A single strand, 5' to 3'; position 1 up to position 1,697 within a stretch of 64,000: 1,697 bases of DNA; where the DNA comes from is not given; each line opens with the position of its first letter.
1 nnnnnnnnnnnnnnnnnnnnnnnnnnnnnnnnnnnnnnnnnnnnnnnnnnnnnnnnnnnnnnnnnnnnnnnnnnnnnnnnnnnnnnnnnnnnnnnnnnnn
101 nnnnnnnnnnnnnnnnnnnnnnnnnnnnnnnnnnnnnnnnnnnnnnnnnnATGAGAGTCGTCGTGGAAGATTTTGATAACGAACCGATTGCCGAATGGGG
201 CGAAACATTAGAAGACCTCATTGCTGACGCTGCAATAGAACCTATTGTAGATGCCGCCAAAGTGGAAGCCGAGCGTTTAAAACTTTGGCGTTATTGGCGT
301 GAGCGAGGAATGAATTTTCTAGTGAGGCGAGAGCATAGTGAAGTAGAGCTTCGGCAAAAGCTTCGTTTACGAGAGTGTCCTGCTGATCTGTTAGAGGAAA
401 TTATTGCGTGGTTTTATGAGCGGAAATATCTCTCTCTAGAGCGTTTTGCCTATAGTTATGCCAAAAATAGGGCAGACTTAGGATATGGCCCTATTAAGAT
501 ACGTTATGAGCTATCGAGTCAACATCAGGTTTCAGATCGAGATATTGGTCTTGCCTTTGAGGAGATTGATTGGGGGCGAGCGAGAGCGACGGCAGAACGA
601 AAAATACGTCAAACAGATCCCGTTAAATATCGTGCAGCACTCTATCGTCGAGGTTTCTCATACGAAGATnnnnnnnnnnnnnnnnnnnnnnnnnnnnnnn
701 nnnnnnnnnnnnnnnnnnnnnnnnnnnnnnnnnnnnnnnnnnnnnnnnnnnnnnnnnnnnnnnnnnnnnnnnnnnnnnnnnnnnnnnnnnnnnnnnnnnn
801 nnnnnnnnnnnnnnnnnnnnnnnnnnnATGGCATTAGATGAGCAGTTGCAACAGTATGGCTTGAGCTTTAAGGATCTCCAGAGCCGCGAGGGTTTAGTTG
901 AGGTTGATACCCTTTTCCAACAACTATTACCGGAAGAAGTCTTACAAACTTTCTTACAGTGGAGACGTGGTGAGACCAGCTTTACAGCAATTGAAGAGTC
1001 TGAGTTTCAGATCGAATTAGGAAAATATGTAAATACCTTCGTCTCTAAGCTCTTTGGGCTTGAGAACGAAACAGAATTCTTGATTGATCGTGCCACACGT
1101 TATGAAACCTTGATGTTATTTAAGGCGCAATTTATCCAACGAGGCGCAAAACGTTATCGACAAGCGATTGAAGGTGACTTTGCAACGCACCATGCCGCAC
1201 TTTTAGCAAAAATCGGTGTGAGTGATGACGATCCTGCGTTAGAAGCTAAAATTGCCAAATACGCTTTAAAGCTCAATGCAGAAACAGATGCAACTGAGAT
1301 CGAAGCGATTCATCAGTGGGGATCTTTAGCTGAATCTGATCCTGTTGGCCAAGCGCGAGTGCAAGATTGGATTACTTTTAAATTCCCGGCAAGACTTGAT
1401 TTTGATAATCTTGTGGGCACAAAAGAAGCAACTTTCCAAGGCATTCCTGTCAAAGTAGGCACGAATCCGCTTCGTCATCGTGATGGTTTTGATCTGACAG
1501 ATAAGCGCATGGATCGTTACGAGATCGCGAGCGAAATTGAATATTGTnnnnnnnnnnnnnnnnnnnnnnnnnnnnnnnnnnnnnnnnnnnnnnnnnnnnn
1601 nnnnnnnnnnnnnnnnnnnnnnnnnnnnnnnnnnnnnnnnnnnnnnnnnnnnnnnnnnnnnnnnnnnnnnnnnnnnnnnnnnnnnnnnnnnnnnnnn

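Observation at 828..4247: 1139-aa fusion of a GltD-like Fe-S flavoprotein and a PyrK/FNR-like 2Fe-2S reductase, with a novel 230-aa N-terminal domain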

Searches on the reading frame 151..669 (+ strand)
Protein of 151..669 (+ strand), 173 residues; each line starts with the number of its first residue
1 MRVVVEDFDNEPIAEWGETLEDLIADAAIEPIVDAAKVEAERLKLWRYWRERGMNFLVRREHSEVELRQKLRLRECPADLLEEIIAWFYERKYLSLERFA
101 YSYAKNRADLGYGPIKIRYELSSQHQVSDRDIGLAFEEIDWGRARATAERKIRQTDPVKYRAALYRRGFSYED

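Call 7: search_protein_families(library=ncbifam, proteins=[window:151-669:+], max_evalue=0.001)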
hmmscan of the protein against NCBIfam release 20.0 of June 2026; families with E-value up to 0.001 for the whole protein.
window:151-669:+ (173 aa): 12 families
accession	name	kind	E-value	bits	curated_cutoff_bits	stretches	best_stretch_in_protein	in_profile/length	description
NF001054.0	PRK00117.2-1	equivalog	1.6e-19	70.5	189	1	52-170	13-139/154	recombination regulator RecX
NF001057.0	PRK00117.3-3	equivalog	6.2e-18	65.3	146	1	54-158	10-116/151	recombination regulator RecX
NF001052.0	PRK00117.1-1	equivalog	5.4e-14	52.8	266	1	51-160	16-137/166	recombination regulator RecX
NF001065.0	PRK00117.5-5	equivalog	7e-14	52.3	175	1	51-170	9-130/149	recombination regulator RecX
NF001053.0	PRK00117.1-3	equivalog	2.2e-13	50.9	216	1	79-162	68-153/180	recombination regulator RecX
NF001055.0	PRK00117.2-5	equivalog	1.7e-11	44.4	129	1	50-151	11-113/157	recombination regulator RecX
NF001063.0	PRK00117.5-3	equivalog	5.3e-08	32.9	186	1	54-154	18-119/165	recombination regulator RecX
NF010733.0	PRK14135.1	equivalog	7.8e-08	32.3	240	1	51-172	64-196/267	recombination regulator RecX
NF001058.0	PRK00117.4-1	equivalog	1.7e-06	28.3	194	1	50-142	65-155/214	recombination regulator RecX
NF001059.0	PRK00117.4-3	equivalog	0.00012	21.8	253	1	50-149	49-148/206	recombination regulator RecX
NF010734.0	PRK14136.1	equivalog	0.00019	21.3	359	1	34-152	159-278/319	recombination regulator RecX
NF010732.0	PRK14134.1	equivalog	0.00075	19.2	351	0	56-140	70-152/283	recombination regulator RecX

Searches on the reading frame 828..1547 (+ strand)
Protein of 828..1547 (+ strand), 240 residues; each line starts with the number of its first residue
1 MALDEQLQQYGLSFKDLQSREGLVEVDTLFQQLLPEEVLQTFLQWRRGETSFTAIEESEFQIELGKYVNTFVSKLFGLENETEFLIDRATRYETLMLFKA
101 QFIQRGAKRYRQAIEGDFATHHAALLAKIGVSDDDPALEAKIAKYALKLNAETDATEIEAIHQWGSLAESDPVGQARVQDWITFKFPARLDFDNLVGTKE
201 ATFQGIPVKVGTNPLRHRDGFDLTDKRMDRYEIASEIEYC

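Call 12: search_protein_families(library=pfam, proteins=[window:828-1547:+], max_evalue=10)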
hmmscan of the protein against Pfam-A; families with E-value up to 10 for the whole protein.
window:828-1547:+ (240 aa): 0 families

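Call 13: find_homologous_proteins(query=window:828-1547:+, max_evalue=0.001)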
Query window:828-1547:+ (240 aa): 1 proteins with E <= 0.001 among 572 candidates.
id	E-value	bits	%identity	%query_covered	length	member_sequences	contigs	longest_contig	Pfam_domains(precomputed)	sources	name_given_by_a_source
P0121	9.9e-124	429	81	100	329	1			PF27156.1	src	-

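Call 39: search_solved_structures(query=A3, max_evalue=10, show_alignments=2)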
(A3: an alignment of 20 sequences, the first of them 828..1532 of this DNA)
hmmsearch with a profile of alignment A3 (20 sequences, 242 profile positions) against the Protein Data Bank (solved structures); distinct sequences matched with E-value up to 10: 1.
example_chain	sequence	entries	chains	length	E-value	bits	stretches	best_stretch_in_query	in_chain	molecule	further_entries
7ny0_A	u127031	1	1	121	0.23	14.1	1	18-86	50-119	Boskar4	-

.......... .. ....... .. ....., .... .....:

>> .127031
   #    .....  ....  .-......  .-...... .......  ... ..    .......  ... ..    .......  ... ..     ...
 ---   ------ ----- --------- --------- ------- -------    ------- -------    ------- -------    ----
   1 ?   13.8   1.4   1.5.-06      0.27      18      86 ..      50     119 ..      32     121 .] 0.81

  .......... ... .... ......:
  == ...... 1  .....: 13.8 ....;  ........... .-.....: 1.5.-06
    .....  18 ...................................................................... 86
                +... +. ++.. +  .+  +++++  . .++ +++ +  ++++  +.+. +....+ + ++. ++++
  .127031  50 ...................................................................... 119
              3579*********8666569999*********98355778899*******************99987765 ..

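Call 52: search_protein_representatives(alignment_id=A3)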
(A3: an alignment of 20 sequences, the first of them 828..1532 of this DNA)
Query: 20 sequences, 242 profile positions. Proteins with E-value up to 0.001 (for the whole library): 1644; up to 1e-10: 999; up to 1e-30: 114. The best 150 are listed.
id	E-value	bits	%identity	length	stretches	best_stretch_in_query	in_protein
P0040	1.6e-80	286.4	-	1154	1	3-242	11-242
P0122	1.4e-71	257.2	-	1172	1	3-241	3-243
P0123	5.8e-71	255.1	-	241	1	10-242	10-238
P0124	2.0e-69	250.1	-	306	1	10-242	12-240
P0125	1.7e-65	237.2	-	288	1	5-242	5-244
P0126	1.1e-64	234.5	-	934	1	10-242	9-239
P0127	2.0e-63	230.4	-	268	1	4-241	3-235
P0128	4.2e-62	226.1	-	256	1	7-239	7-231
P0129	7.0e-62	225.4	-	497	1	13-236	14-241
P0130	2.0e-61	223.8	-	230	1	4-220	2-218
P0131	3.4e-61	223.1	-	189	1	6-188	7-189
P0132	8.9e-61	221.7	-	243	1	11-241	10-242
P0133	3.2e-58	213.4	-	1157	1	7-242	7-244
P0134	8.5e-58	212.0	-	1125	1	6-240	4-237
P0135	1.5e-57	211.1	-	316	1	4-241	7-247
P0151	5.2e-46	173.4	-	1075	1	10-241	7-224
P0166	3.4e-39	151.1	-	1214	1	1-242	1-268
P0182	1.6e-36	142.3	-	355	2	159-240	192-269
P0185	2.4e-36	141.7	-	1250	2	9-156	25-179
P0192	1.7e-35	139.0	-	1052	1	8-240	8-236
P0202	6.9e-35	137.0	-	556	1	10-234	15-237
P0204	8.5e-35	136.7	-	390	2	9-155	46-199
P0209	8.9e-34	133.3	-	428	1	10-233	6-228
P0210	3.6e-33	131.3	-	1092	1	6-241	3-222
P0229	4.9e-31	124.4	-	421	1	8-236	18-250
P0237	1.5e-30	122.8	-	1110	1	22-236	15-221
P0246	1.3e-29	119.7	-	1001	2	7-158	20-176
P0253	4.3e-29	118.0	-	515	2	150-235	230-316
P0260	1.9e-28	115.9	-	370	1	11-240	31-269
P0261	2.2e-28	115.7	-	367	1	56-238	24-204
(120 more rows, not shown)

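Call 55: search_protein_families(library=pfam, proteins=[P0202, P0253, P0229, P0209, P0192, P0261, P0182, P0260, P0204, P0246], max_evalue=0.01)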
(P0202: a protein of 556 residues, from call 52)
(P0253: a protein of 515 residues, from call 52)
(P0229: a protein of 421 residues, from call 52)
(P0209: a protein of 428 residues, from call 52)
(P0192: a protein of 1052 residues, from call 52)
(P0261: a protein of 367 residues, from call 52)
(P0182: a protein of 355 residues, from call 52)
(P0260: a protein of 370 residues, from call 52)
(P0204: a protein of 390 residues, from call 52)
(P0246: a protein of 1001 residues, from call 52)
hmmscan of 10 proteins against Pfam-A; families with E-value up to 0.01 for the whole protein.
P0202 (556 aa): 3 families
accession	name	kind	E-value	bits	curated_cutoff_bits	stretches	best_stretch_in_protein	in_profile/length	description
PF00805.28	Pentapeptide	-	8.7e-56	185.4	20.2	6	435-471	1-37/40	Pentapeptide repeats (8 copies)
PF13599.13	Pentapeptide_4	-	7.6e-18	64.8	38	2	400-475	1-76/78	Pentapeptide repeat region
PF13576.12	Pentapeptide_3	-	1.1e-15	58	27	0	300-341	3-47/48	Pentapeptide repeats (9 copies)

P0253 (515 aa): 0 families

P0229 (421 aa): 0 families

P0209 (428 aa): 0 families

P0192 (1052 aa): 2 families
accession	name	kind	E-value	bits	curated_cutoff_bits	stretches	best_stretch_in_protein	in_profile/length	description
PF07992.20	Pyr_redox_2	-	9.9e-13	48.6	26.1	1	378-733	1-246/291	Pyridine nucleotide-disulphide oxidoreductase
PF14691.11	Fer4_20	-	0.00058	20.1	25.8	0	275-335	34-98/113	Dihydroprymidine dehydrogenase domain II, 4Fe-4S cluster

P0261 (367 aa): 0 families

P0182 (355 aa): 0 families

P0260 (370 aa): 0 families

P0204 (390 aa): 0 families

P0246 (1001 aa): 2 families
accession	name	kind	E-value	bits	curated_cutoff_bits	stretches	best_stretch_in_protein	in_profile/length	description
PF07992.20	Pyr_redox_2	-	1.3e-08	35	26.1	1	455-646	2-161/291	Pyridine nucleotide-disulphide oxidoreductase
PF14691.11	Fer4_20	-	0.0037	17.5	25.8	0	352-416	34-102/113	Dihydroprymidine dehydrogenase domain II, 4Fe-4S cluster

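Call 56: predict_structure(alignment_id=A3)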
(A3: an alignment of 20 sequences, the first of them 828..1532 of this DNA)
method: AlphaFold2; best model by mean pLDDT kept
length: 235 residues; sequences in the alignment: 20
mean_pLDDT: 85.5   pTM: 0.61
mean pLDDT of the five models: 85.5, 84.7, 83.9, 83.9, 81.6
residues with pLDDT >= 90: 153; 70-90: 42; 50-70: 22; < 50: 18
segments of 3 or more residues with pLDDT < 50: 216-225, 230-235
pLDDT, mean of each block of 10 residues (from residue 1): 89 95 97 96 95 91 92 93 78 87 92 96 97 95 96 95 97 95 72 62 81 50 46 43
secondary structure, 60 per line:
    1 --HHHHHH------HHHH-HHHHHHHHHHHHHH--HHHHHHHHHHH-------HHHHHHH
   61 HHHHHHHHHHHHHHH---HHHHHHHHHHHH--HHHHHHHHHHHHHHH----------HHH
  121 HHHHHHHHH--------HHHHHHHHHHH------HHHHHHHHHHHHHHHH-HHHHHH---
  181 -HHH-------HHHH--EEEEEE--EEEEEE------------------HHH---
elements in order: H3-8 H15-18 H20-33 H36-46 H54-75 H79-90 H93-107 H118-129 H138-148 H155-170 H172-177 H192-195 E198-203 E206-211

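Call 68: search_protein_families(library=ncbifam, proteins=[P0126, P0246, P0192, P0151, P0185, P0166, P0210, P0237], max_evalue=1e-20)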
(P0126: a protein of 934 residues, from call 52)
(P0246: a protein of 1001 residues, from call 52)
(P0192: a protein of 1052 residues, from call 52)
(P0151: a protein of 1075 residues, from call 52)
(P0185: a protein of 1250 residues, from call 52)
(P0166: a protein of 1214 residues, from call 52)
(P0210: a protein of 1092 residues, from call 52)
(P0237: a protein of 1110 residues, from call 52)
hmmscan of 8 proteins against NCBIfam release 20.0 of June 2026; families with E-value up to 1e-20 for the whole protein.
P0126 (934 aa): 5 families
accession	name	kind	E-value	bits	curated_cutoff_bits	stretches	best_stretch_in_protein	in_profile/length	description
NF005128.0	PRK06567.1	equivalog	4.3e-177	591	1072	2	18-697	13-687/1031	putative bifunctional glutamate synthase subunit beta/2-polyprenylphenol hydroxylase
NF009414.0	PRK12778.1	equivalog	4.8e-31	107.8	1103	0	446-566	467-587/752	bifunctional dihydroorotate dehydrogenase B NAD binding subunit/NADPH-dependent glutamate synthase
NF009415.0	PRK12779.1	equivalog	3.8e-27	94.6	1519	0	833-928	648-739/944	putative bifunctional glutamate synthase subunit beta/2-polyprenylphenol hydroxylase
NF009410.0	PRK12771.1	subfamily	1.2e-23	83.5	516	0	445-725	173-383/566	NAD(P)-binding protein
TIGR01316.1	gltA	equivalog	5.3e-21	74.9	471.75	0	446-567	169-290/449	NADPH-dependent glutamate synthase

P0246 (1001 aa): 3 families
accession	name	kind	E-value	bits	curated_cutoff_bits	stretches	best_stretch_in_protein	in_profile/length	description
NF005128.0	PRK06567.1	equivalog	1.1e-164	550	1072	1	35-784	16-685/1031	putative bifunctional glutamate synthase subunit beta/2-polyprenylphenol hydroxylase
NF009414.0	PRK12778.1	equivalog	3.9e-24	84.9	1103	0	725-821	597-695/752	bifunctional dihydroorotate dehydrogenase B NAD binding subunit/NADPH-dependent glutamate synthase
TIGR01316.1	gltA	equivalog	4.9e-24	84.9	471.75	0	521-645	166-290/449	NADPH-dependent glutamate synthase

P0192 (1052 aa): 2 families
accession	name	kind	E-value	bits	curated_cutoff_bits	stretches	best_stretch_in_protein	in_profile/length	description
NF005128.0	PRK06567.1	equivalog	3.8e-157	525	1072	1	6-702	1-679/1031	putative bifunctional glutamate synthase subunit beta/2-polyprenylphenol hydroxylase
TIGR01316.1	gltA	equivalog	9.4e-23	80.7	471.75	0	452-575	169-292/449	NADPH-dependent glutamate synthase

P0151 (1075 aa): 3 families
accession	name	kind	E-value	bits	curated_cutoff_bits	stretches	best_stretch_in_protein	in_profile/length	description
NF005128.0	PRK06567.1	equivalog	1.6e-175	585.8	1072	1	20-908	17-906/1031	putative bifunctional glutamate synthase subunit beta/2-polyprenylphenol hydroxylase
NF009414.0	PRK12778.1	equivalog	6e-30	104.1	1103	0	431-552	466-587/752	bifunctional dihydroorotate dehydrogenase B NAD binding subunit/NADPH-dependent glutamate synthase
NF009415.0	PRK12779.1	equivalog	7.3e-26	90.3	1519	0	781-951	637-803/944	putative bifunctional glutamate synthase subunit beta/2-polyprenylphenol hydroxylase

P0185 (1250 aa): 3 families
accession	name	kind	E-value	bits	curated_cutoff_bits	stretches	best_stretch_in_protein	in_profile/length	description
NF005128.0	PRK06567.1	equivalog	1.3e-178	596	1072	2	293-776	208-685/1031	putative bifunctional glutamate synthase subunit beta/2-polyprenylphenol hydroxylase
NF009414.0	PRK12778.1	equivalog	1.1e-37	129.7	1103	0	936-1097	9-160/752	bifunctional dihydroorotate dehydrogenase B NAD binding subunit/NADPH-dependent glutamate synthase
NF009415.0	PRK12779.1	equivalog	7.6e-27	93.6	1519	0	930-1155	652-867/944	putative bifunctional glutamate synthase subunit beta/2-polyprenylphenol hydroxylase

P0166 (1214 aa): 2 families
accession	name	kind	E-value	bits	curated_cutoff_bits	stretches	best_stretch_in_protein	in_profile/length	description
NF005128.0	PRK06567.1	equivalog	7.8e-163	543.8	1072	1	20-981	14-891/1031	putative bifunctional glutamate synthase subunit beta/2-polyprenylphenol hydroxylase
TIGR01316.1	gltA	equivalog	1.2e-23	83.6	471.75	0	475-603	169-297/449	NADPH-dependent glutamate synthase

P0210 (1092 aa): 6 families
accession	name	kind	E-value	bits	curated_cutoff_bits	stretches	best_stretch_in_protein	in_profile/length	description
NF005128.0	PRK06567.1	equivalog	8.2e-173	576.8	1072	1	18-949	15-932/1031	putative bifunctional glutamate synthase subunit beta/2-polyprenylphenol hydroxylase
NF009414.0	PRK12778.1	equivalog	9.6e-29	100.2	1103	0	460-576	497-612/752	bifunctional dihydroorotate dehydrogenase B NAD binding subunit/NADPH-dependent glutamate synthase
TIGR01316.1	gltA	equivalog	2.1e-24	86.1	471.75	0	430-577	169-314/449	NADPH-dependent glutamate synthase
NF009410.0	PRK12771.1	subfamily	1.1e-23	83.7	516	0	429-786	173-446/566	NAD(P)-binding protein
NF009415.0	PRK12779.1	equivalog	1.9e-22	79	1519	0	467-582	379-494/944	putative bifunctional glutamate synthase subunit beta/2-polyprenylphenol hydroxylase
NF009454.0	PRK12814.1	equivalog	2.9e-21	75.5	916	0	465-576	264-365/657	putative NADPH-dependent glutamate synthase small subunit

P0237 (1110 aa): 4 families
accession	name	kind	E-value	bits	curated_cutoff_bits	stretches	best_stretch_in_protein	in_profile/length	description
NF005128.0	PRK06567.1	equivalog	8.3e-141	470.9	1072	1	10-919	11-892/1031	putative bifunctional glutamate synthase subunit beta/2-polyprenylphenol hydroxylase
TIGR01316.1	gltA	equivalog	1.5e-27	96.5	471.75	0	434-558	169-293/449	NADPH-dependent glutamate synthase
NF009414.0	PRK12778.1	equivalog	7.8e-27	93.8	1103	0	433-559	466-592/752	bifunctional dihydroorotate dehydrogenase B NAD binding subunit/NADPH-dependent glutamate synthase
NF009410.0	PRK12771.1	subfamily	8.1e-24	84.1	516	0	433-682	173-349/566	NAD(P)-binding protein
